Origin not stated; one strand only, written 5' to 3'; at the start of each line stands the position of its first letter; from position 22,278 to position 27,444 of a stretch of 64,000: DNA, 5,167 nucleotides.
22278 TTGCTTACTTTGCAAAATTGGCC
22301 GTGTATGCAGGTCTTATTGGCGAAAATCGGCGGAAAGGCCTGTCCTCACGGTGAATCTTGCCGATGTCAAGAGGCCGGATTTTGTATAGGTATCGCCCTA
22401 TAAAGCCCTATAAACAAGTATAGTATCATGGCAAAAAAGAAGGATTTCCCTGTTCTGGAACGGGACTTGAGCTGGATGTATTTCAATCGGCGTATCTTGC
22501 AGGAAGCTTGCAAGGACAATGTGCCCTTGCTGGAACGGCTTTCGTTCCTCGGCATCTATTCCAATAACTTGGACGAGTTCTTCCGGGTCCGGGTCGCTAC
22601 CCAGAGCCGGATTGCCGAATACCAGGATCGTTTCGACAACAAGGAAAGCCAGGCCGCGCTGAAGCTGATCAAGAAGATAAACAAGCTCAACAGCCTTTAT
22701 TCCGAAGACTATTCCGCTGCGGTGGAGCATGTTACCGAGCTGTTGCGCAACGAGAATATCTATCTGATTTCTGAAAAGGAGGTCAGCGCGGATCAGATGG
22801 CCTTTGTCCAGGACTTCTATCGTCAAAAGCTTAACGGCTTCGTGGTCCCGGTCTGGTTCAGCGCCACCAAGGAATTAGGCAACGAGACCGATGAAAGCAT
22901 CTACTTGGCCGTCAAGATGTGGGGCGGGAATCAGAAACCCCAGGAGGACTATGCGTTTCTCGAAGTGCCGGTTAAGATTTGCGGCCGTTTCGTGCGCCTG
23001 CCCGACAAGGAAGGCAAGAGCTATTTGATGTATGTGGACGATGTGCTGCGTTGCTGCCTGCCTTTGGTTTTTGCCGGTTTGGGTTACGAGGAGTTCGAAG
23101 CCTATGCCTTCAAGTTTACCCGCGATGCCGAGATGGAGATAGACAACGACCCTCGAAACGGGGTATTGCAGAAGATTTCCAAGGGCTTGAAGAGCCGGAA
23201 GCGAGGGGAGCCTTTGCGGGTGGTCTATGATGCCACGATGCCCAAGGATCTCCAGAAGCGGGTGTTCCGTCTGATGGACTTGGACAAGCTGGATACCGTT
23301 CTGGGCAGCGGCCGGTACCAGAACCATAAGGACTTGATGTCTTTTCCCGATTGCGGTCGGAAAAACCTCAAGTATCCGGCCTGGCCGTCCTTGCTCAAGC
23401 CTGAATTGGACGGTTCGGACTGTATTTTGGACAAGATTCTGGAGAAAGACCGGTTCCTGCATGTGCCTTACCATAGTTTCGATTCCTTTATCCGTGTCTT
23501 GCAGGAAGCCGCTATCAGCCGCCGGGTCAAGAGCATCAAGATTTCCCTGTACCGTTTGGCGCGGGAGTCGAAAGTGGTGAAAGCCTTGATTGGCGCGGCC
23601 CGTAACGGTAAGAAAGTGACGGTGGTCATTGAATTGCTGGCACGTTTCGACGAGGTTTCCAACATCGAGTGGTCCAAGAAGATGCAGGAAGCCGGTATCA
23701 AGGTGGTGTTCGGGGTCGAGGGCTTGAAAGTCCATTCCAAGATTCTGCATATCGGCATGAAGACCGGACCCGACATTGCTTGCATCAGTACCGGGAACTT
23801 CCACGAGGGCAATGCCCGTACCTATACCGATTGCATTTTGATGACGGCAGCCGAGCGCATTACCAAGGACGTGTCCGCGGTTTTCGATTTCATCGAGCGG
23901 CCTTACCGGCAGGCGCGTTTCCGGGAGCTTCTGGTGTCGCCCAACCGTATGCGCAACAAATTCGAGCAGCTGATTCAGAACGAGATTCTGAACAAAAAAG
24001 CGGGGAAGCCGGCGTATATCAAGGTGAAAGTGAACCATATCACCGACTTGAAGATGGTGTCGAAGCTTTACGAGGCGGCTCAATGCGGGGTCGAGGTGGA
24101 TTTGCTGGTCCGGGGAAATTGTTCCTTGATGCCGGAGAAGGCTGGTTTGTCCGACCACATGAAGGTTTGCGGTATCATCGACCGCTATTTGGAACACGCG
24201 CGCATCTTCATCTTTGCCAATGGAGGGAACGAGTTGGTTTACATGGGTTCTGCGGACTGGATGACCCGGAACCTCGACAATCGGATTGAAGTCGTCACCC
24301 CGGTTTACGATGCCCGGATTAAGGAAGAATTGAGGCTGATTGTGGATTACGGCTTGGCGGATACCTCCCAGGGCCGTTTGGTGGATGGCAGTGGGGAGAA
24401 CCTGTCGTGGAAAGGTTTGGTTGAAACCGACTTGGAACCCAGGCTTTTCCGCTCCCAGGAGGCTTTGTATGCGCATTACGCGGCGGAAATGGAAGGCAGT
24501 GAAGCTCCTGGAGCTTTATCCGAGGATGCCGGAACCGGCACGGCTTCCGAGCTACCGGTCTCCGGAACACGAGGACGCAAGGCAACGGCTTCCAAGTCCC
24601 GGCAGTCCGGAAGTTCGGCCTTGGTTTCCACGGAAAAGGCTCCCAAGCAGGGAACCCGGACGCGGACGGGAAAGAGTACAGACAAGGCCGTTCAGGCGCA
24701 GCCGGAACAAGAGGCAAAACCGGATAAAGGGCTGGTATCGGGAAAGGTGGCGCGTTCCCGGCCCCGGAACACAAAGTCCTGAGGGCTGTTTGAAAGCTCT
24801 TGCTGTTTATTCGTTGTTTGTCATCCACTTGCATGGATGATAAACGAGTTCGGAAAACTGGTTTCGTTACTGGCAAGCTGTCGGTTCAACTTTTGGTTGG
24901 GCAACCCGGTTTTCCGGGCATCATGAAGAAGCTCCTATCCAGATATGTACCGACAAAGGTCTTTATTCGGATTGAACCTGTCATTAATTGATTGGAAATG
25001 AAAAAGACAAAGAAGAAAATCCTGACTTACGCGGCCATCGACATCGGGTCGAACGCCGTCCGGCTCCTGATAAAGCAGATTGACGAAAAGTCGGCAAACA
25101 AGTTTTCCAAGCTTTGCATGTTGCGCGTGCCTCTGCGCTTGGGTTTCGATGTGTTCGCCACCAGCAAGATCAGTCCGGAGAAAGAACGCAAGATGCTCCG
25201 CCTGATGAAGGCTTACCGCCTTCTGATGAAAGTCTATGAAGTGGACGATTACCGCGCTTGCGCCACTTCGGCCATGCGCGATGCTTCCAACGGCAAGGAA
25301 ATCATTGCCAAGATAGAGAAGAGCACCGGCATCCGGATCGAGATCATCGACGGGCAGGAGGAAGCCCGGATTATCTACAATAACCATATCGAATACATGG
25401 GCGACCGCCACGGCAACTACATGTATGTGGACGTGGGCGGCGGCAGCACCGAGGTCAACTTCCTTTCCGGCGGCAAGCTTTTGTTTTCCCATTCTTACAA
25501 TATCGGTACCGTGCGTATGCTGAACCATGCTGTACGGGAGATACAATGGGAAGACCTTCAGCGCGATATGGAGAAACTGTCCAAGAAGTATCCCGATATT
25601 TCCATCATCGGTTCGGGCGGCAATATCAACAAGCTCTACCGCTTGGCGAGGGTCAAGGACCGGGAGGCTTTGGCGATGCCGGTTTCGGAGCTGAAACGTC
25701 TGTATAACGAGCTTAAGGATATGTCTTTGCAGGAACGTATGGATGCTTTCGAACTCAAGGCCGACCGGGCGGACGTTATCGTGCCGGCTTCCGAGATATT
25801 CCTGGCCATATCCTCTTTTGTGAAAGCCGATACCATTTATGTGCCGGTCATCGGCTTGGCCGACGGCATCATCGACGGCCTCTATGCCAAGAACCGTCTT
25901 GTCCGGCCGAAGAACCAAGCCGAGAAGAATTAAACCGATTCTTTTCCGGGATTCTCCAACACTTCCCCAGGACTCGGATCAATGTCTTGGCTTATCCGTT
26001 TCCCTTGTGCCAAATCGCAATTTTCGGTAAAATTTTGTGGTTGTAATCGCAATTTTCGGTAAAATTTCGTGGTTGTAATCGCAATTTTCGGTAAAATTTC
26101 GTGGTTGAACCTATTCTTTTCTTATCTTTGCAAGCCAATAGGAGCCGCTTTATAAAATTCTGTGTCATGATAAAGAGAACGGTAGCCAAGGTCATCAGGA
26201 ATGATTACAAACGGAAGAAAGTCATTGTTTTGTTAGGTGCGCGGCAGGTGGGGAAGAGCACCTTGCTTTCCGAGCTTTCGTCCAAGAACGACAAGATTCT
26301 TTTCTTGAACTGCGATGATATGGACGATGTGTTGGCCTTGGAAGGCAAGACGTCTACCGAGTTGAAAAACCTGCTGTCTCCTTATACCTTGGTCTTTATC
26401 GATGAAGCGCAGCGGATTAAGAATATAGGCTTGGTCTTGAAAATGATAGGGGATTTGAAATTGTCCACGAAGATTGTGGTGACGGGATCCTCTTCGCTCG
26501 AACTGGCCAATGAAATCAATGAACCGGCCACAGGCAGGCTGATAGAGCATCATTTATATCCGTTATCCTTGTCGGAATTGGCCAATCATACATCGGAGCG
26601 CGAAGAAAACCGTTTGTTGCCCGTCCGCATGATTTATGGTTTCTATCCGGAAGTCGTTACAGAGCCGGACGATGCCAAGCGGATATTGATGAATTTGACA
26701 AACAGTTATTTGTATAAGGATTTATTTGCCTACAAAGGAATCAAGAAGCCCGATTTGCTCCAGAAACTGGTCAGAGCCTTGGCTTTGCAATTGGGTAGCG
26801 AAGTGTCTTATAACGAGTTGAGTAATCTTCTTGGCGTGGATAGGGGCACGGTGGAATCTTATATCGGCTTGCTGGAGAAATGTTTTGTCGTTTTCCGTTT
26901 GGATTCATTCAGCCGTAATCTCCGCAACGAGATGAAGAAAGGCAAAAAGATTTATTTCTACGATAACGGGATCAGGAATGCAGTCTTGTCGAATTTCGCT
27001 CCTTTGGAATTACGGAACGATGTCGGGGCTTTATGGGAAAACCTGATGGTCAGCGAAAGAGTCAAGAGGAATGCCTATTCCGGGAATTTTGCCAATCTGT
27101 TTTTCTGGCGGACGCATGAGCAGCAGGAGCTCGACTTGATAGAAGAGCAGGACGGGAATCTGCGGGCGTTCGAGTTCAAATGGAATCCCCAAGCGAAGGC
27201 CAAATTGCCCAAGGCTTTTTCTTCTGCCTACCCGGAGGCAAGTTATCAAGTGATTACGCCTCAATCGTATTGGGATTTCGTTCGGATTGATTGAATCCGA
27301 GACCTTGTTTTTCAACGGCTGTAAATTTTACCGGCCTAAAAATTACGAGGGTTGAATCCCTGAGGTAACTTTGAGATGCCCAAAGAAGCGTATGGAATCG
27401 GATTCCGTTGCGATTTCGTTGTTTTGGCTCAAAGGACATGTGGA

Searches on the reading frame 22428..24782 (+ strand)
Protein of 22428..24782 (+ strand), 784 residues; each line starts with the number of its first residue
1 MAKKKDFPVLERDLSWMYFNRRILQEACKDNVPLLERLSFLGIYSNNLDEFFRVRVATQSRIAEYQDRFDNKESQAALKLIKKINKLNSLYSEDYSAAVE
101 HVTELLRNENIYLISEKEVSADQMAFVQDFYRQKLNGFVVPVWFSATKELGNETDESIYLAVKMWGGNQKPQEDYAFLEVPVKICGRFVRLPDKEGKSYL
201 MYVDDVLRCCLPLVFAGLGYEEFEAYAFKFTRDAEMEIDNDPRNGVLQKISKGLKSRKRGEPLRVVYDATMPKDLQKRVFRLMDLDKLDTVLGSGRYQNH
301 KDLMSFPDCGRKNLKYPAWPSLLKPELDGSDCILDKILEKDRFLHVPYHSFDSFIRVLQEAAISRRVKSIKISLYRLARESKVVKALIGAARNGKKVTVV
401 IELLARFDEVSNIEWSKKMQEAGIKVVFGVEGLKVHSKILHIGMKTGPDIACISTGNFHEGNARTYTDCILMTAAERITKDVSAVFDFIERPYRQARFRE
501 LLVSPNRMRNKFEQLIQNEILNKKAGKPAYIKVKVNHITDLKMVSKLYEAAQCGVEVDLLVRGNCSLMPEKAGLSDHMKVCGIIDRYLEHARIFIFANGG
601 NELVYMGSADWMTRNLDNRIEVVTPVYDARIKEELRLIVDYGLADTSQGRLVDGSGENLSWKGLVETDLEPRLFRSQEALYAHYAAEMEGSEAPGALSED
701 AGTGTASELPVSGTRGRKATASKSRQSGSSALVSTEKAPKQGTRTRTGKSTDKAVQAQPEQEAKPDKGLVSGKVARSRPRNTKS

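Call 4: search_protein_families(library=pfam, proteins=[window:22428-24782:+], max_evalue=0.01)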
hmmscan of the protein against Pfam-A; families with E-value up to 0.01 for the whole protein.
window:22428-24782:+ (784 aa): 5 families
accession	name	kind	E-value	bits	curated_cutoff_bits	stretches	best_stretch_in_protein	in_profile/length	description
PF17941.7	PP_kinase_C_1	-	2.1e-60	203.5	25.7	1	333-494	2-166/167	Polyphosphate kinase C-terminal domain 1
PF13090.12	PP_kinase_C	-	6e-60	202.1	25.8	1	501-660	1-160/172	Polyphosphate kinase C-terminal domain 2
PF02503.22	PP_kinase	-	7.2e-44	150.1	31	1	123-306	2-183/183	Polyphosphate kinase middle domain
PF13089.11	PP_kinase_N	-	3.4e-28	98.5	23.8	1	10-113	2-106/107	Polyphosphate kinase N-terminal domain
PF13091.12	PLDc_2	-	5.2e-16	59.1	27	2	363-487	5-129/132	PLD-like domain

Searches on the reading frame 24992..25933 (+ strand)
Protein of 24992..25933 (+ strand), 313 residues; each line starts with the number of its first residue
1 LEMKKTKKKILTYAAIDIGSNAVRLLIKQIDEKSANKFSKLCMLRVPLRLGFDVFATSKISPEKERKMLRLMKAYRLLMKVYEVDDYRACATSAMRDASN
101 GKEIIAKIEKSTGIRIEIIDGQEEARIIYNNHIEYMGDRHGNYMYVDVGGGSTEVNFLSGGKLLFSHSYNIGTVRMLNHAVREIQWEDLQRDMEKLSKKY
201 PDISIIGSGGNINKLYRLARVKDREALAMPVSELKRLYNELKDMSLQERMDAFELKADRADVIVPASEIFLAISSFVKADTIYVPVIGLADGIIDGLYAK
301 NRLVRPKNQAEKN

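Call 8: search_protein_families(library=pfam, proteins=[window:24992-25933:+], max_evalue=0.001)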
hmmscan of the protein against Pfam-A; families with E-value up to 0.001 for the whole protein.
window:24992-25933:+ (313 aa): 1 family
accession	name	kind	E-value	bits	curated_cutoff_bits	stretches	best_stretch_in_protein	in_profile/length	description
PF02541.22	Ppx-GppA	-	1.3e-36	126.9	27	1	30-297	2-281/285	Ppx/GppA phosphatase family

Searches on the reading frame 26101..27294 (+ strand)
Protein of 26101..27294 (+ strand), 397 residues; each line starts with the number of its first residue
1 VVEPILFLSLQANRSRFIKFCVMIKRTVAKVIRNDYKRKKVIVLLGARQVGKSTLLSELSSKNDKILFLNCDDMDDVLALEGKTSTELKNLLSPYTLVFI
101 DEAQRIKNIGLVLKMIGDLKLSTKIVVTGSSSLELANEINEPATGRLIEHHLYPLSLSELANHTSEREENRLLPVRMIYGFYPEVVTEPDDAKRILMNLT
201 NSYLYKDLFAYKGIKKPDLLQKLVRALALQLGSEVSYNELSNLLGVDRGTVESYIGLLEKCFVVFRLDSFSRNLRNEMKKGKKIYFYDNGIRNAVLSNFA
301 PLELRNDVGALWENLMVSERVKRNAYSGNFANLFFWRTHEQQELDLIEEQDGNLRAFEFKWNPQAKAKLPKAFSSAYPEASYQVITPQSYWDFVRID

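Call 4: search_protein_families(library=pfam, proteins=[window:26101-27294:+], max_evalue=0.01)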
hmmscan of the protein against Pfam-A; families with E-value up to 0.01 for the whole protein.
window:26101-27294:+ (397 aa): 6 families
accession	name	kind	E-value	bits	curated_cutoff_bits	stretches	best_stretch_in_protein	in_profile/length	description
PF13635.12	DUF4143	-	1.5e-41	142.2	28.1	1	206-362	2-160/160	Domain of unknown function (DUF4143)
PF13173.12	AAA_14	-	4.9e-28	98.2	27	1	39-160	2-128/129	AAA domain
PF13401.12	AAA_22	-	0.00064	20.5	27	0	38-73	4-43/130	AAA domain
PF13479.12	AAA_24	-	0.00093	19.5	27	1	39-105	2-75/195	AAA domain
PF13481.12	AAA_25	-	0.0053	16.8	27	0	27-60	21-54/195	AAA domain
PF08279.18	HTH_11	-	0.0087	16.4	25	0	229-262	10-43/55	HTH domain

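Call 9: search_protein_families(library=padloc, proteins=[window:26101-27294:+], max_evalue=0.01)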
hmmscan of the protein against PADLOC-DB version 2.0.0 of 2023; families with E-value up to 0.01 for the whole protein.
window:26101-27294:+ (397 aa): 9 families
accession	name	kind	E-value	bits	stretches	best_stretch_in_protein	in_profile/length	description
PDLC04789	PDC-S01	-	4.9e-162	537.2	1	23-394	1-373/375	-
PDLC04790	PDC-S01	-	6.5e-60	201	1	21-368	6-374/422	-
PDLC04787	PDC-S01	-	2e-51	173.2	1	23-354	10-350/412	-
PDLC04791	PDC-S01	-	5.7e-31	105.6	1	23-389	1-379/395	-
PDLC04788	PDC-S01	-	2.1e-21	74.4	2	23-169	1-159/448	-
PDLC04786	PDC-S01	-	1.1e-17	61.9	2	35-161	16-154/439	-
PDLC04792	PDC-S01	-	2.2e-13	47.6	1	23-165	1-156/452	-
PDLC02372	Nhi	-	0.00093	15.9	1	35-111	198-280/470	-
PDLC02350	AbiO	-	0.004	14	1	39-108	192-271/468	AbiO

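Call 10: search_protein_families(library=ncbifam, proteins=[window:26101-27294:+], max_evalue=0.01)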
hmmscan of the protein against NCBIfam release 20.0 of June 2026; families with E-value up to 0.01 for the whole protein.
window:26101-27294:+ (397 aa): 1 family
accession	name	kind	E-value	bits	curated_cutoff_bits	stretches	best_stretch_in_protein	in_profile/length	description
TIGR00231.1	small_GTP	domain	0.0073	16.1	42.5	0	39-63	3-27/164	GTP-binding protein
